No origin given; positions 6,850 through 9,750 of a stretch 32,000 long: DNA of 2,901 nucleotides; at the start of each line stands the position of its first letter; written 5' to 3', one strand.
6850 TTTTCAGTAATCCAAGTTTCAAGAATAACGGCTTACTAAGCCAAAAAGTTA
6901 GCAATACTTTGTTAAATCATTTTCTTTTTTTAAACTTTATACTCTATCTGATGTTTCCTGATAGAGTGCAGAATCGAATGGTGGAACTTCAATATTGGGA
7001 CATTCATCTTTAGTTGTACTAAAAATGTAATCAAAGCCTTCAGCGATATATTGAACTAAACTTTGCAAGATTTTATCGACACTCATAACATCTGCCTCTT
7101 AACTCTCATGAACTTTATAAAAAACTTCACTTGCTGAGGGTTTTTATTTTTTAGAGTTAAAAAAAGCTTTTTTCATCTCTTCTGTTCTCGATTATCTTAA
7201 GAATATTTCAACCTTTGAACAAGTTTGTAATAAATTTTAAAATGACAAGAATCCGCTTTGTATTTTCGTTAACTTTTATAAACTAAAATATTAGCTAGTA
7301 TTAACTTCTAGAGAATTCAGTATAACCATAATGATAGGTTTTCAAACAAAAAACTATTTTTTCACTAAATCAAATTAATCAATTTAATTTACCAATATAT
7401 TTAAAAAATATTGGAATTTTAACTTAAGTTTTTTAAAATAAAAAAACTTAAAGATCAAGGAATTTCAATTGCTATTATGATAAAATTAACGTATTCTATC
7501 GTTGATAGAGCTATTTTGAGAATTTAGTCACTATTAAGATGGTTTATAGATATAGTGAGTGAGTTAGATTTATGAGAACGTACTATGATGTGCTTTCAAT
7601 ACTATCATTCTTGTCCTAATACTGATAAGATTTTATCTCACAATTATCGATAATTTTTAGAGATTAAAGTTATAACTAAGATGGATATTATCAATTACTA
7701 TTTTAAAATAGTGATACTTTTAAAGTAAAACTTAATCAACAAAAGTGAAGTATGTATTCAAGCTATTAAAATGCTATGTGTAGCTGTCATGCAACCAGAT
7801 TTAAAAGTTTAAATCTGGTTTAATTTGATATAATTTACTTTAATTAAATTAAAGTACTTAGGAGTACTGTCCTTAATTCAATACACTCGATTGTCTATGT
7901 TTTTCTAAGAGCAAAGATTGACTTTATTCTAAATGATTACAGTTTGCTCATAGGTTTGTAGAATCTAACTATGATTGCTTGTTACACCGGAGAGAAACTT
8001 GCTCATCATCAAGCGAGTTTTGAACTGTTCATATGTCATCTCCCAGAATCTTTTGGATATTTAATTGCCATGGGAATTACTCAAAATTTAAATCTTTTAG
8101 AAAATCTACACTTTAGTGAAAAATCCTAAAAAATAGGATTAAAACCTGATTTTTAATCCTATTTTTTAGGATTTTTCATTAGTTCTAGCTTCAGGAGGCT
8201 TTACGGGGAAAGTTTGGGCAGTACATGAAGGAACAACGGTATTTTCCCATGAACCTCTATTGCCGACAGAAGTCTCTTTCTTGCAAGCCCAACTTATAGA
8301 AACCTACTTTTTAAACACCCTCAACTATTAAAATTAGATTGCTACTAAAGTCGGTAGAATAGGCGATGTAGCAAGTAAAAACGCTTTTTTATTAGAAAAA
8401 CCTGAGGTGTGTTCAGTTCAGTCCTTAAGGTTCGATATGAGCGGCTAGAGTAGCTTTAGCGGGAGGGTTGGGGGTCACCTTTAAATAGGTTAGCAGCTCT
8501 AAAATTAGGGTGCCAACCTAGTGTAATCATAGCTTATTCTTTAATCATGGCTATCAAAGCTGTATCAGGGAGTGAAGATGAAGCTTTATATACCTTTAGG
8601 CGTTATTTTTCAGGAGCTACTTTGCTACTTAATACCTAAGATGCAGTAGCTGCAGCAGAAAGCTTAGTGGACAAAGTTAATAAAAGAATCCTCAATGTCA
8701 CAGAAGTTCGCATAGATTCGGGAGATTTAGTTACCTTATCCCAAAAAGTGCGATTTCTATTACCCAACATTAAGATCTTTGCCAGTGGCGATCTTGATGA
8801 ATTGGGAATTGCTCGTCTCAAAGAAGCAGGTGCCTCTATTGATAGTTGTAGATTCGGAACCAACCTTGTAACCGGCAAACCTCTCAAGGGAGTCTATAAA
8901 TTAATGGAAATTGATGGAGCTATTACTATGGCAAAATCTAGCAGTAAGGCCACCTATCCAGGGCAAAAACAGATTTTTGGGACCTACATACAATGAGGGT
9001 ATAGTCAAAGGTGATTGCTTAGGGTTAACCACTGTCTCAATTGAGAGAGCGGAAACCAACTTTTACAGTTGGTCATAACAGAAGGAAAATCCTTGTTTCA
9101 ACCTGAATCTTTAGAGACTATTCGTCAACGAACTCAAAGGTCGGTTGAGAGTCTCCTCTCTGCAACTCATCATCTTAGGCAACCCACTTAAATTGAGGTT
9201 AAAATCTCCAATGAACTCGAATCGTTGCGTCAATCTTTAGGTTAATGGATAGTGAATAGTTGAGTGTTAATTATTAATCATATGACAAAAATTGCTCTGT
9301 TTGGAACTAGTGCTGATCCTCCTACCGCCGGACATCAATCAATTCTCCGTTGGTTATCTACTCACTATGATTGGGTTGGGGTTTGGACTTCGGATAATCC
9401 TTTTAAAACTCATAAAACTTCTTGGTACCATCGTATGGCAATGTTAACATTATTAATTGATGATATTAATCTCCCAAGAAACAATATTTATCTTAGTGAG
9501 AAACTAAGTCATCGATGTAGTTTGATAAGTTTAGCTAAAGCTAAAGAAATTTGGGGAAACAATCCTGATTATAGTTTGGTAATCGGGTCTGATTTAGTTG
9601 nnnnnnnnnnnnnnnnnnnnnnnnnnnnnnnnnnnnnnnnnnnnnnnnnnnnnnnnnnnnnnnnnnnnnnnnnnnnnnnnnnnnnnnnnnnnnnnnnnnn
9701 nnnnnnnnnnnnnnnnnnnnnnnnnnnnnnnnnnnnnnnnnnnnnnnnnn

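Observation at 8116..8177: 62-bp perfect palindrome in the pncB pseudogene whose right arm is the native gene sequence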

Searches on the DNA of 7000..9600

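Call 60: search_rna_families(source=window, start=7000, end=9600, threshold=evalue, max_evalue=1)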
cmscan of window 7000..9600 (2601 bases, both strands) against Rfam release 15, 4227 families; matches with E-value up to 1: 11.
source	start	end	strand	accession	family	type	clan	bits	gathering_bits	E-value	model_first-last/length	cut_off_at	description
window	8118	8178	+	RF03735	mir-1502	Gene; miRNA;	-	37.2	66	0.00059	1-59/59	no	mir-1502 microRNA precursor family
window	8117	8177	-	RF03735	mir-1502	Gene; miRNA;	-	36.8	66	0.00072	1-59/59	no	mir-1502 microRNA precursor family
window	8106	8188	+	RF03616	MIR1888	Gene; miRNA;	-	34.3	72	0.00022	1-101/101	no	MIR1888 microRNA precursor family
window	8113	8182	+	RF03940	MIR9563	Gene; miRNA;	-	32.8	90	0.00091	1-127/127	no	MIR9563 microRNA precursor family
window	8117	8178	-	RF03616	MIR1888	Gene; miRNA;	-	29.5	72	0.0045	1-101/101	no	MIR1888 microRNA precursor family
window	8122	8173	-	RF04134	MIR7504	Gene; miRNA;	-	29.1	83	0.02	1-124/124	no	MIR7504 microRNA precursor family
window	8112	8182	+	RF04157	MIR9486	Gene; miRNA;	-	28.9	100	0.0038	1-119/119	no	MIR9486 microRNA precursor family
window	8118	8177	-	RF03940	MIR9563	Gene; miRNA;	-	28.6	90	0.011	1-127/127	no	MIR9563 microRNA precursor family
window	8118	8178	-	RF04157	MIR9486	Gene; miRNA;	-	26.8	100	0.015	1-119/119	no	MIR9486 microRNA precursor family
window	8117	8178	-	RF04135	MIR5062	Gene; miRNA;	-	23.6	140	0.15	1-158/158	no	MIR5062 microRNA precursor family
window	8114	8181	+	RF04209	MIR7533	Gene; miRNA;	-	21.6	230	0.21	1-249/249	no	MIR7533 microRNA precursor family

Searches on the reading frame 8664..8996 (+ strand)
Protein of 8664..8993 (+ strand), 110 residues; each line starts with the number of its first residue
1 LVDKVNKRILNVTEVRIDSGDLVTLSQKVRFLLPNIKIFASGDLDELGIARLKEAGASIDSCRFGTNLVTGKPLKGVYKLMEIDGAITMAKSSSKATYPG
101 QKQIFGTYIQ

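Call 8: find_homologous_proteins(query=window:8664-8993:+, max_evalue=0.00001)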
Query seq(110 aa) (110 aa): 30 proteins with E <= 0.00001 among 42 candidates.
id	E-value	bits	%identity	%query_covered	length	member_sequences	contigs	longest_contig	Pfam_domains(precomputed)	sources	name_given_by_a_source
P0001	2.1e-50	187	85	97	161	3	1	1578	-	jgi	jgi:nicotinate phosphoribosyltransferase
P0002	1.4e-32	129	67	91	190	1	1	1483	PF17956.7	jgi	jgi:nicotinate phosphoribosyltransferase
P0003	1.6e-32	129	64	95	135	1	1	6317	-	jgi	jgi:nicotinate phosphoribosyltransferase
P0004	1.6e-31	126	70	87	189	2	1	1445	PF17956.7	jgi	jgi:nicotinate phosphoribosyltransferase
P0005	5.0e-31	125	68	85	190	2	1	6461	PF17956.7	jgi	jgi:nicotinate phosphoribosyltransferase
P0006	6.0e-31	124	69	87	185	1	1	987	PF17956.7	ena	-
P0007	1.1e-30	123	69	83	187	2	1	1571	PF17956.7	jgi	jgi:nicotinate phosphoribosyltransferase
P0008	1.0e-29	120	68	85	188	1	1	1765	PF17956.7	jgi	jgi:nicotinate phosphoribosyltransferase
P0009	4.4e-29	118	63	89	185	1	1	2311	PF17956.7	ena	-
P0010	1.1e-28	117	66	85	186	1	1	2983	PF17956.7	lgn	-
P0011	1.7e-28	116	92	56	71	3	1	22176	-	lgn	-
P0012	2.1e-28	116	63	90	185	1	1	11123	PF17956.7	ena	-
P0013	2.5e-28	116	65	85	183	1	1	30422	PF17956.7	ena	-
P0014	3.5e-28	115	66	85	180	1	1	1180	PF17956.7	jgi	jgi:nicotinate phosphoribosyltransferase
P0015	6.9e-25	105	67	75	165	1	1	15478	PF17956.7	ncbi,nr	ncbi:MAG TPA: nicotinate phosphoribosyltransferase, partial [Cyanothece sp. UBA12306]|nr:nicotinate 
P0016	1.1e-24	104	68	74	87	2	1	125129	-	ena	-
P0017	4.1e-22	96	80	55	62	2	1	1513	-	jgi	jgi:nicotinate phosphoribosyltransferase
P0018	2.0e-19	87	59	74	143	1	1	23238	-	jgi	jgi:hypothetical protein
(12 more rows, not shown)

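Call 9: find_encoding_contigs(protein=P0011, flank=10000, max_places=5)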
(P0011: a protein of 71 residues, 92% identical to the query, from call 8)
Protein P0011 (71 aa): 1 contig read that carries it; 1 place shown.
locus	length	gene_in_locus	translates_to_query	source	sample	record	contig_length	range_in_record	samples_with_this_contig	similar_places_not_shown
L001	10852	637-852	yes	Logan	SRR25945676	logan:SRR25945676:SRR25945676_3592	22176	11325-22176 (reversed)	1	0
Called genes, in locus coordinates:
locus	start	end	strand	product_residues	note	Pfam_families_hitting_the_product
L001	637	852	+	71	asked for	-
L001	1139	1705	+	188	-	PF01467:CTP_transf_like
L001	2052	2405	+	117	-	PF19368:WHD_AraR, PF21906:WHD_NrtR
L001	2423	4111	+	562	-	PF00795:CN_hydrolase, PF02540:NAD_synthase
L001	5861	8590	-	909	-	PF02861:Clp_N, PF23569:NBD_SMAX1, PF00004:AAA, PF17871:AAA_lid_9, PF00004:AAA, PF07724:AAA_2, PF07728:AAA_5, PF10431:ClpB_D2-small, +8 more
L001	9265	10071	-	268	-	PF00535:Glycos_transf_2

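Call 10: find_encoding_contigs(protein=P0001, flank=10000, max_places=5)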
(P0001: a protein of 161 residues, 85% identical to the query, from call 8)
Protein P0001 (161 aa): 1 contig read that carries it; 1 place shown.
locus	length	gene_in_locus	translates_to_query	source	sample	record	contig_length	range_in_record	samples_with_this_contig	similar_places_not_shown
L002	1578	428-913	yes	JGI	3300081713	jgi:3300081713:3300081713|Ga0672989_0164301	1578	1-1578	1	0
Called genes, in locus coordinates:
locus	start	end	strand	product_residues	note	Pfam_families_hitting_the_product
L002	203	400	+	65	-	-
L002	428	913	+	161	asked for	-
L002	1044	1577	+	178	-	?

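Call 16: find_related_loci(query=A1, collection=genome_contigs, flank=10000)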
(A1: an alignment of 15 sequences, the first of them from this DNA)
Query A1 (110 aa) in genome_contigs; peptide patterns used: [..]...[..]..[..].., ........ (x = any residue, [..] = any of these).
599 stretches matched a pattern (row limit reached: there are more); 561 encode a relative of the query (tblastn E <= 1e-3); the best 80 are kept; 80 distinct loci.
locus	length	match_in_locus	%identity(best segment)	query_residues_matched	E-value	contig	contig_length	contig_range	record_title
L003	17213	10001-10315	69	1-105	3e-41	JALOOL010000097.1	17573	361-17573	MAG: Hydrococcus sp. Prado102 scaffold_4807, whole genome shotgun sequence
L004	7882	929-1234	69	6-107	1e-40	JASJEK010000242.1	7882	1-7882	MAG: Xenococcaceae cyanobacterium MO_234.B1 MO_234.c_2172, whole genome shotgun sequence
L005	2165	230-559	63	1-110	1e-40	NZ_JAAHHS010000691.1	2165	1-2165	MAG: Moorena sp. SIO3H5 3H5_NODE_691, whole genome shotgun sequence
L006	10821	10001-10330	63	1-110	4e-40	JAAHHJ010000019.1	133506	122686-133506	MAG: Symploca sp. SIO3C6 3C6_NODE_19, whole genome shotgun sequence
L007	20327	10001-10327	61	1-109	2e-39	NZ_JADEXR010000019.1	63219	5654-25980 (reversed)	Aff. Roholtiella sp. LEGE 12411 NODE_20_length_63219_cov_27.329202, whole genome shotgun sequence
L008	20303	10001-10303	67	10-110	2e-40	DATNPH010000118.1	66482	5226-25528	MAG TPA_asm: Coleofasciculaceae cyanobacterium isolate SMAG_U16476 k141_129743, whole genome shotgun sequence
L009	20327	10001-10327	63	1-109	6e-40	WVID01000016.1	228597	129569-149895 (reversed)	Nostoc sp. B(2019) strain B NODE_16_length_228597_cov_48.904984, whole genome shotgun sequence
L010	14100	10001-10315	68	1-105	1e-39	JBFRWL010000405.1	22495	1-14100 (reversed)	MAG: Prochloraceae cyanobacterium isolate 05_out_wi_poop_bin.33 05outWiPooB33_c_000001916614, whole genome shotgun seque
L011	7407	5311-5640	62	1-110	2e-39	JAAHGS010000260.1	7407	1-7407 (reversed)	MAG: Symploca sp. SIO2E9 2E9_NODE_260, whole genome shotgun sequence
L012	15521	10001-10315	66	1-105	1e-39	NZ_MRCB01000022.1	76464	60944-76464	Hydrococcus rivularis NIES-593 NIES-593_Scaffold_22, whole genome shotgun sequence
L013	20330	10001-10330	63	1-110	1e-39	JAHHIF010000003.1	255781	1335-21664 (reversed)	MAG: Symplocastrum torsivum CPER-KK1 scaffold_47_c1, whole genome shotgun sequence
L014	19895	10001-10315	65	1-105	2e-39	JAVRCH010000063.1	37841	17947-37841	MAG: Nostoc sp. DedQUE12a contig_63, whole genome shotgun sequence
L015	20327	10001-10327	62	1-109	2e-39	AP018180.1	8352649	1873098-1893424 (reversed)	Nostoc carneum NIES-2107 DNA, nearly complete genome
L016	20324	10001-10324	64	1-108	4e-39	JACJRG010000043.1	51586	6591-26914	Anabaena minutissima FACHB-250 contig43, whole genome shotgun sequence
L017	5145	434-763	60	1-110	5e-39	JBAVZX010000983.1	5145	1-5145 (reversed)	MAG: Phormidium sp. isolate MFD04603_ilm_asm_bin3 k127_48050, whole genome shotgun sequence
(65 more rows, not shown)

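Call 18: find_encoding_contigs(protein=P0016, flank=10000, max_places=4)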
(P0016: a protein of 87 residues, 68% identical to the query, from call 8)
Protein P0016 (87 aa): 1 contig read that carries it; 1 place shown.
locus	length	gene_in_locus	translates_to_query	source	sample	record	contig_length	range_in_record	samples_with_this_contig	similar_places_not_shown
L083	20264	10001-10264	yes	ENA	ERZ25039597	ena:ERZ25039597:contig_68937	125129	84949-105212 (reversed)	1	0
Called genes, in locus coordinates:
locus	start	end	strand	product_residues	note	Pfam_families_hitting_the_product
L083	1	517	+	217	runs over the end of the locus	PF00082:Peptidase_S8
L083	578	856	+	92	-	-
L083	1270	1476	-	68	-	-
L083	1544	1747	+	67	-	PF12323:HTH_OrfB_IS605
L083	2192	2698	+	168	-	PF01385:OrfB_IS605, PF07282:Cas12f1-like_TNB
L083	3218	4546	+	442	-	PF00079:Serpin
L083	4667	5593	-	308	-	PF01594:AI-2E_transport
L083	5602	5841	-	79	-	-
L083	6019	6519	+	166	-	-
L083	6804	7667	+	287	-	PF03816:LytR_cpsA_psr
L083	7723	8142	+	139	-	-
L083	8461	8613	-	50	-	-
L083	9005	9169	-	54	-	-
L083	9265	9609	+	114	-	PF17767:NAPRTase_N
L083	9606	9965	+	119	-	PF04095:NAPRTase (weak)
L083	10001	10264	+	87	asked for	-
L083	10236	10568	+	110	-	PF17956:NAPRTase_C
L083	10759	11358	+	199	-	PF01467:CTP_transf_like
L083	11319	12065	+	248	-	PF00293:NUDIX, PF19368:WHD_AraR, PF21906:WHD_NrtR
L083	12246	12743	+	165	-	PF00795:CN_hydrolase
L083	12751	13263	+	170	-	PF00795:CN_hydrolase (faint), PF02540:NAD_synthase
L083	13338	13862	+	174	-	PF02540:NAD_synthase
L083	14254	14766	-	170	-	PF03466:LysR_substrate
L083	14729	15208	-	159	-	PF00126:HTH_1, PF03466:LysR_substrate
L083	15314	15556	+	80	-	PF24827:AstE_AspA_cat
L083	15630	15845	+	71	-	-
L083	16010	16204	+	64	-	PF04952:AstE_AspA_hybrid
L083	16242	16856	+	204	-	PF13211:DUF4019 (weak)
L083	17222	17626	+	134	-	PF01471:PG_binding_1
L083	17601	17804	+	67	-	-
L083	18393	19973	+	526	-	PF13655:RVT_N, PF00078:RVT_1, PF08388:GIIM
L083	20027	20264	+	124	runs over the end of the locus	-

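Call 19: find_encoding_contigs(protein=P0018, flank=10000, max_places=4)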
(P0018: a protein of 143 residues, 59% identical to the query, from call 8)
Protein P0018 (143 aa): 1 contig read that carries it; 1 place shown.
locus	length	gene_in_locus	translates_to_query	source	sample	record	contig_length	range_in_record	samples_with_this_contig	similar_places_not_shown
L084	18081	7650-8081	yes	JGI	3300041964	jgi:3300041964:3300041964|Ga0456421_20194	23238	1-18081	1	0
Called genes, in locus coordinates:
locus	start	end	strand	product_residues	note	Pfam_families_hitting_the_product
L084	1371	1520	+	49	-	-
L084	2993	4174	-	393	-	PF02254:TrkA_N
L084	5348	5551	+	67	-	-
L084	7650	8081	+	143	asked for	-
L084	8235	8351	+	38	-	-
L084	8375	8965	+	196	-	PF01467:CTP_transf_like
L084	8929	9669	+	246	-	PF00293:NUDIX, PF19368:WHD_AraR, PF21906:WHD_NrtR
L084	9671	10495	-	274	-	-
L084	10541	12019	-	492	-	PF02113:Peptidase_S13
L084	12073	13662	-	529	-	PF03065:Glyco_hydro_57, PF09210:BE_C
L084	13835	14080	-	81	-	PF02941:FeThRed_A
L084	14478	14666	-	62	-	-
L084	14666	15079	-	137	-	-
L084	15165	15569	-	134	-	PF00082:Peptidase_S8 (weak)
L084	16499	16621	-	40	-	-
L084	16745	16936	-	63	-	-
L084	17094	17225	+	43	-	PF00731:AIRC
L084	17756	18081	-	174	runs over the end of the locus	-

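Call 20: find_encoding_contigs(protein=P0017, flank=10000, max_places=4)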
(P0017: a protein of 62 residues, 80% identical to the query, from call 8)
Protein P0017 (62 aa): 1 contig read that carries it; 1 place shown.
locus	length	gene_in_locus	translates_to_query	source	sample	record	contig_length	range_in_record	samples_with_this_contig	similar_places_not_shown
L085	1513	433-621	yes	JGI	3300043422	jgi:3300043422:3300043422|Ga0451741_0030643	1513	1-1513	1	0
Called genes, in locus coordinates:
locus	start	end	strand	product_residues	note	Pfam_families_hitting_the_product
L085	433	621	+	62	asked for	-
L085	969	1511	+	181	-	?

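Call 64: search_protein_families(library=pfam, proteins=[window:8667-8996:+, L003:9203-10582:+], max_evalue=0.01)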
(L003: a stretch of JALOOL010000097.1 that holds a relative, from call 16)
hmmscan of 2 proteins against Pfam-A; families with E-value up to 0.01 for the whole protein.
window:8667-8996:+ (109 aa): 0 families

L003:9203-10582:+ (460 aa): 5 families
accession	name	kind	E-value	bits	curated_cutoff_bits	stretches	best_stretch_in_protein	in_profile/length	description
PF17767.7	NAPRTase_N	-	2.6e-32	112.2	32.6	1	27-154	1-125/125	Nicotinate phosphoribosyltransferase (NAPRTase) N-terminal domain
PF17956.6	NAPRTase_C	-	3.3e-12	47.3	23.3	1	391-452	49-110/111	Nicotinate phosphoribosyltransferase C-terminal domain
PF04095.22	NAPRTase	-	4.9e-09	36.7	20.8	1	177-296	4-129/239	Nicotinate phosphoribosyltransferase (NAPRTase) family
PF02749.22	QRPTase_N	-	6.2e-05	23.6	27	1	116-154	42-79/82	Quinolinate phosphoribosyl transferase, N-terminal domain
PF01729.25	QRPTase_C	-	0.0094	16.1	23.1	0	159-322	1-148/169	Quinolinate phosphoribosyl transferase, C-terminal domain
